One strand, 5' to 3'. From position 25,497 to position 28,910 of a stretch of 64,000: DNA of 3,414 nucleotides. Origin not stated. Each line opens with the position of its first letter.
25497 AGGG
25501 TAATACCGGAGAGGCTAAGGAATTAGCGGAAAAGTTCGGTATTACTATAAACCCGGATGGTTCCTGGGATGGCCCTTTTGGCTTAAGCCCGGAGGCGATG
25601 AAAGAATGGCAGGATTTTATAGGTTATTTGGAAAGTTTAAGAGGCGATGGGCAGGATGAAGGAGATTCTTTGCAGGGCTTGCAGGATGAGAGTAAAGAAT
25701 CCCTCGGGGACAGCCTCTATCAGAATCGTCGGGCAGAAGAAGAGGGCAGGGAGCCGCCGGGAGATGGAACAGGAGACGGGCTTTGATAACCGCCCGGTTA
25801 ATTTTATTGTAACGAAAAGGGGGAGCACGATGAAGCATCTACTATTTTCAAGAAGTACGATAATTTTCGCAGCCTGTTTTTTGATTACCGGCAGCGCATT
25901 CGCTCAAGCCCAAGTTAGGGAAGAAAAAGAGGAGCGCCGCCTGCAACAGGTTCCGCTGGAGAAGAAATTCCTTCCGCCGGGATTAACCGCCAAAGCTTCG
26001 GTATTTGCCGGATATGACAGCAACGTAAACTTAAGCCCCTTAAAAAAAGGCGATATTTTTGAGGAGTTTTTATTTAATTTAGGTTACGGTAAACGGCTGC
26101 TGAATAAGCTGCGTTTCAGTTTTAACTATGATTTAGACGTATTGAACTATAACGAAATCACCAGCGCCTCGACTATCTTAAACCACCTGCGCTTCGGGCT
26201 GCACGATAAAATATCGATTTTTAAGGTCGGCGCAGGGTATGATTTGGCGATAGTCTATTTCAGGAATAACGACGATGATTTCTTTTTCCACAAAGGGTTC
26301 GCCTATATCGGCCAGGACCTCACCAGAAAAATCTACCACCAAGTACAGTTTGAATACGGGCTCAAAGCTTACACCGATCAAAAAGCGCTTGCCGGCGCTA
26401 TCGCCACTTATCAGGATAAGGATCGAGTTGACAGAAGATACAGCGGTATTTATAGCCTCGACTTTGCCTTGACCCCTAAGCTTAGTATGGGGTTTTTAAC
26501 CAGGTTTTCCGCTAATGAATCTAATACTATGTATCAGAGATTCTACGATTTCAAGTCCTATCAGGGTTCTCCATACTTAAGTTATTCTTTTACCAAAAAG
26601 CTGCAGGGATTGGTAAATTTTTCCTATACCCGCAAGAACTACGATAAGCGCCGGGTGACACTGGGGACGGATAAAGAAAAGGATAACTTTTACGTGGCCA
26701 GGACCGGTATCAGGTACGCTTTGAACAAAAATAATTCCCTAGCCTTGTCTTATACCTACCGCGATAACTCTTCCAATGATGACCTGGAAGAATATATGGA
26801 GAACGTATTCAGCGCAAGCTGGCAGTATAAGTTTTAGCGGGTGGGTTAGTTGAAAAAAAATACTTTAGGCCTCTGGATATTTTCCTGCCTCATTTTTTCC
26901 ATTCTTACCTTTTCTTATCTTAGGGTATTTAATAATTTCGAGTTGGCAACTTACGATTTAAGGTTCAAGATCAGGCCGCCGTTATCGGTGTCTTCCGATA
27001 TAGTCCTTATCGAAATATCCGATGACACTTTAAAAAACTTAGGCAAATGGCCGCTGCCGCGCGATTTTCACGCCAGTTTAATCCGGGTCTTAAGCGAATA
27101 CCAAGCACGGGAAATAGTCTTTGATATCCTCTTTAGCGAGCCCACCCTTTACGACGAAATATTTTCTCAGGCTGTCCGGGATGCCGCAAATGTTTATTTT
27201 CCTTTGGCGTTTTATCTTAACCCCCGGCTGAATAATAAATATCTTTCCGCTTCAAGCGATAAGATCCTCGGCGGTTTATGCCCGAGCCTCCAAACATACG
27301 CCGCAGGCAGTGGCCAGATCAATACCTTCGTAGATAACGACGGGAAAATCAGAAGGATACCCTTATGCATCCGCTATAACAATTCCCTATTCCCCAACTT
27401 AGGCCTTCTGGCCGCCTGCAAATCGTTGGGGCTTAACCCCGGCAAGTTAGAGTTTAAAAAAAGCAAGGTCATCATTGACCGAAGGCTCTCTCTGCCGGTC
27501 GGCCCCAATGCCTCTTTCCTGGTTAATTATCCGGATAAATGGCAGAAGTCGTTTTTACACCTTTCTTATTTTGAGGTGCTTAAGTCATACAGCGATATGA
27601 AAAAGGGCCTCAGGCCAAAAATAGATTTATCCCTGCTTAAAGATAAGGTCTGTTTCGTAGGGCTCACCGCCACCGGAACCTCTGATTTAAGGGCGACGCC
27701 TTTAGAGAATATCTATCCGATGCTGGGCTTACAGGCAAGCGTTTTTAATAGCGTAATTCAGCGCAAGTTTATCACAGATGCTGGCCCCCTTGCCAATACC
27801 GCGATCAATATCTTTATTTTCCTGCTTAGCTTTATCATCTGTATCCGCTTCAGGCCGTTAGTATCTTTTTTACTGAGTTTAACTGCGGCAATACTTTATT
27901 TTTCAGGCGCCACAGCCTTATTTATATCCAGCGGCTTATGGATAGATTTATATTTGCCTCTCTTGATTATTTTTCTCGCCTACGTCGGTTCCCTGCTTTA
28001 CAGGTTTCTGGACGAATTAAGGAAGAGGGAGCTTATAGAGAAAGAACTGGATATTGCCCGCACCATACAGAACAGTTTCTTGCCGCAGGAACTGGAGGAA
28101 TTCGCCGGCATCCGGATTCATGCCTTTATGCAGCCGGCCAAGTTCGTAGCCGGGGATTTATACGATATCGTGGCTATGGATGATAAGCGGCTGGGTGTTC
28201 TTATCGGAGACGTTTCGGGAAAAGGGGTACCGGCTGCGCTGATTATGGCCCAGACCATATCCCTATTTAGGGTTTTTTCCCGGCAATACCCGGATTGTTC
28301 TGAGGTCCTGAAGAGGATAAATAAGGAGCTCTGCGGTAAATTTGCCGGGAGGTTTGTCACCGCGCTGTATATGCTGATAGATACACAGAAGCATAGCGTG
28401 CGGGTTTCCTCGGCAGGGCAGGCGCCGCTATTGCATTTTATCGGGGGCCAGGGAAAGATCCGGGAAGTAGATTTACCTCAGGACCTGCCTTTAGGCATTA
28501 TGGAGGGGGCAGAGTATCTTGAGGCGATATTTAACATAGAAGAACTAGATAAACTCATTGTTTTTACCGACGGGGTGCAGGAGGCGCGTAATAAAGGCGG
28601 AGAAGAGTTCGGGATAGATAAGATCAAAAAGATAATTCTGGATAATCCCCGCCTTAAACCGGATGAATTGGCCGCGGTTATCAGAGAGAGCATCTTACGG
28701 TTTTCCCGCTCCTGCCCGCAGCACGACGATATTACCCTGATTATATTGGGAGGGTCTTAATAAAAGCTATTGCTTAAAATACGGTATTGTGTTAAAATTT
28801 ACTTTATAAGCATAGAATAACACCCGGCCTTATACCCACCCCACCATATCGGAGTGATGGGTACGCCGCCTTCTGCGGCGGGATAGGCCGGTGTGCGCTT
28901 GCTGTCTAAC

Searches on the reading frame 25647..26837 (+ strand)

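Call 8: search_protein_families(library=pfam, proteins=[window:25647-26837:+])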
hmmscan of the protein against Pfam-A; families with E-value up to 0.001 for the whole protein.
window:25647-26837:+ (396 aa): 1 family
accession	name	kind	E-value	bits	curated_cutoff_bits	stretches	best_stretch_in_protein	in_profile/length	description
PF10082.15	BBP2_2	-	8.2e-07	28.7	23.7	1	274-392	265-374/378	Putative beta-barrel porin 2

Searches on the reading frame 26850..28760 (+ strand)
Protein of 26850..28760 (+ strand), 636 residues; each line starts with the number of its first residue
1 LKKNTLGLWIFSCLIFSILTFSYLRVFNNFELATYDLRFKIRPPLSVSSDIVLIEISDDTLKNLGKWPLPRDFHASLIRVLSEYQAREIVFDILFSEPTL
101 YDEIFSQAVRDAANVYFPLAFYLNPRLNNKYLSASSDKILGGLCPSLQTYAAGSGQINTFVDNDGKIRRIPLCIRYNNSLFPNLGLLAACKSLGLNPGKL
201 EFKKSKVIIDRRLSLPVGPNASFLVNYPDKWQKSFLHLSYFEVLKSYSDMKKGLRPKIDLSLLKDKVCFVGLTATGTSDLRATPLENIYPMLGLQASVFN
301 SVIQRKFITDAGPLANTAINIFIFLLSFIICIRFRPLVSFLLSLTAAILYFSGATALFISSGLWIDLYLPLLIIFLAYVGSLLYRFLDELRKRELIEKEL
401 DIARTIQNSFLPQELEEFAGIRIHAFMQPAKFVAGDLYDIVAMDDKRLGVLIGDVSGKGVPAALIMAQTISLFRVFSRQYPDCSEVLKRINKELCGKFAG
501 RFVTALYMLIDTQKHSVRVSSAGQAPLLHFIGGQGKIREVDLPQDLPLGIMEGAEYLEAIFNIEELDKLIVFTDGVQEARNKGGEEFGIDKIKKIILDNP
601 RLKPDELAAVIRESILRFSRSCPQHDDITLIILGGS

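Call 8: search_protein_families(library=pfam, proteins=[window:26850-28760:+])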
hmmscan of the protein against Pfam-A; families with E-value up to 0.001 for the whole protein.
window:26850-28760:+ (636 aa): 2 families
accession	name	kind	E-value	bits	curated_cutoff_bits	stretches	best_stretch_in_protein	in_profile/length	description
PF05226.16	CHASE2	-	6.6e-47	160.7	26.3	1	18-327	9-254/257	CHASE2 domain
PF07228.17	SpoIIE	-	4.4e-44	151.2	25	1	444-633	1-189/192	Stage II sporulation protein E (SpoIIE)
